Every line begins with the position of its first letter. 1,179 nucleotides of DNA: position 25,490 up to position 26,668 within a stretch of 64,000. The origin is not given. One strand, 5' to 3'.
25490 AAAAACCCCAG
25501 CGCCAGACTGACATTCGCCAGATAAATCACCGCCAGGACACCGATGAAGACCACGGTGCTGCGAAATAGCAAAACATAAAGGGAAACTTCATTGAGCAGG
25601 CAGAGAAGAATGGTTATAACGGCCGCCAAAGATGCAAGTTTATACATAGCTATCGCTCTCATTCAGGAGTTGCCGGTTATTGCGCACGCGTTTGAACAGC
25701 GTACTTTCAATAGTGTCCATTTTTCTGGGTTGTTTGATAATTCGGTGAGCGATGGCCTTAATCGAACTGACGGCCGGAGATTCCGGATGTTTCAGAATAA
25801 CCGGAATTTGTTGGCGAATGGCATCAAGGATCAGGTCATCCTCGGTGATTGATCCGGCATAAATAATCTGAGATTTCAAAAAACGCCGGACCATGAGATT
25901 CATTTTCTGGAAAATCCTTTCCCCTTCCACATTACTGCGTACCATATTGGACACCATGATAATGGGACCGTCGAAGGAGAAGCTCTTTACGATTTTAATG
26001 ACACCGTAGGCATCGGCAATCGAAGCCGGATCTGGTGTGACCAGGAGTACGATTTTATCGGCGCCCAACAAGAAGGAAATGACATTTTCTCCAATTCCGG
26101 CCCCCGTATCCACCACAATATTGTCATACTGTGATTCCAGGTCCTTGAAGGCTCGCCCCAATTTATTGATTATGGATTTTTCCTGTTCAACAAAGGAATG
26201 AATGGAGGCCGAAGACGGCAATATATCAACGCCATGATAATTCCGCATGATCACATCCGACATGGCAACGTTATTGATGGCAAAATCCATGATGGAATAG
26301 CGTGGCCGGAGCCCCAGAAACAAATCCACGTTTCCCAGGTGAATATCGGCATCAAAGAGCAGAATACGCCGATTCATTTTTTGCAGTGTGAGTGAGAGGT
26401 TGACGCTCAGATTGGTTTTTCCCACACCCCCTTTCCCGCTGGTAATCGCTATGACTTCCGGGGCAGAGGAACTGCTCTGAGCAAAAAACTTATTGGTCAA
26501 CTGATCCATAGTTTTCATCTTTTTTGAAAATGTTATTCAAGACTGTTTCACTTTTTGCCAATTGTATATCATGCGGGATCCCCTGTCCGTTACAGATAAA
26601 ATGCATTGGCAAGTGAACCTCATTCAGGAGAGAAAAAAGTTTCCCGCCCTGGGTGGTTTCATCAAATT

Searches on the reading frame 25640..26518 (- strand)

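Call 33: search_protein_families(library=pfam, proteins=[window:25640-26518:-], max_evalue=0.0001)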
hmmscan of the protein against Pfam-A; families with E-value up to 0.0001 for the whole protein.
window:25640-26518:- (292 aa): 6 families
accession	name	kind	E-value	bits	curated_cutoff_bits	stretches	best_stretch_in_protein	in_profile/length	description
PF13614.12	AAA_31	-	2.3e-19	70.5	27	1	21-178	2-165/177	AAA domain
PF10609.15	ParA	-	2.4e-18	66.9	27.1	1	21-260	4-245/246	NUBPL iron-transfer P-loop NTPase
PF01656.29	CbiA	-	5.6e-14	52.6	25.4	1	23-239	1-124/125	CobQ/CobB/MinD/ParA nucleotide binding domain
PF00142.24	Fer4_NifH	-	5.1e-07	29.9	25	1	27-265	6-249/271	4Fe-4S iron sulfur cluster binding proteins, NifH/frxC family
PF06564.18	CBP_BcsQ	-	7.8e-07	29.3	21.3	1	22-258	3-231/234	Cellulose biosynthesis protein BcsQ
PF02374.21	ArsA_ATPase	-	5.6e-06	26.2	24.3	0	25-58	5-38/305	Anion-transporting ATPase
